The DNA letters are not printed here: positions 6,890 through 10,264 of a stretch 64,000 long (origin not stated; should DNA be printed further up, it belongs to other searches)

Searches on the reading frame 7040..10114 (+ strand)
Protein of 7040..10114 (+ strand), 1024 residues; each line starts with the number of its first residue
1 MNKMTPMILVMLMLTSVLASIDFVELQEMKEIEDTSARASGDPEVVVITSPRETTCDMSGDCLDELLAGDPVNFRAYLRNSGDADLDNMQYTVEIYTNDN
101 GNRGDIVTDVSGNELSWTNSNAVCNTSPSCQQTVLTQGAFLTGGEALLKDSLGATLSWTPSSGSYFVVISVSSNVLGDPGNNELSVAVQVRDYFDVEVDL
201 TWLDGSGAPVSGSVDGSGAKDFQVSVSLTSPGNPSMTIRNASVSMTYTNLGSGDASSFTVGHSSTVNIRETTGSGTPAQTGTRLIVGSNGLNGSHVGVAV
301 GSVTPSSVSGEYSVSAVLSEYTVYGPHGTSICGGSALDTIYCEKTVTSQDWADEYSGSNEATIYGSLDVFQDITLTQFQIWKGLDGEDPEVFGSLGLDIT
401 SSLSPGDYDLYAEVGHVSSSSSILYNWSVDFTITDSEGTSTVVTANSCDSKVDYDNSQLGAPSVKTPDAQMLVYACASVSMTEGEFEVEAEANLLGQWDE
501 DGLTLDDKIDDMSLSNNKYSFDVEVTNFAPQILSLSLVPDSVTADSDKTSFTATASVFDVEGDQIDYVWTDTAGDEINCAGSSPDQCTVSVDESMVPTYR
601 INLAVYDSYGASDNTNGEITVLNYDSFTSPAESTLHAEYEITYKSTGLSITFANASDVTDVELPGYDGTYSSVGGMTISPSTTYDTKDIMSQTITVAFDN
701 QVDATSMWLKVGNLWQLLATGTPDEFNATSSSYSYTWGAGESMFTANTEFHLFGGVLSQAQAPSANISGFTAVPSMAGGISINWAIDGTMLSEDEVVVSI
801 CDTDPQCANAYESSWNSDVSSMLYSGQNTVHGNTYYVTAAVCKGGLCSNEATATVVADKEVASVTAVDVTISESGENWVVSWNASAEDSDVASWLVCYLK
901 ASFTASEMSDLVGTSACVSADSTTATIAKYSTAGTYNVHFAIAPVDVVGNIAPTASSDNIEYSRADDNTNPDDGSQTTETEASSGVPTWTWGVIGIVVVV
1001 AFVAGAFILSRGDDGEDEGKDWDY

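Call 55: search_protein_families(library=pfam, proteins=[window:7040-10114:+], max_evalue=0.01)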
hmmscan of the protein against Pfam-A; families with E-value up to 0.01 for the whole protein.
window:7040-10114:+ (1024 aa): 1 family
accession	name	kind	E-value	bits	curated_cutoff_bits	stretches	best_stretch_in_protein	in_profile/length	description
PF22352.2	K319L-like_PKD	-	0.0035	17.7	27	1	546-621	11-84/84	K319L-like, PKD domain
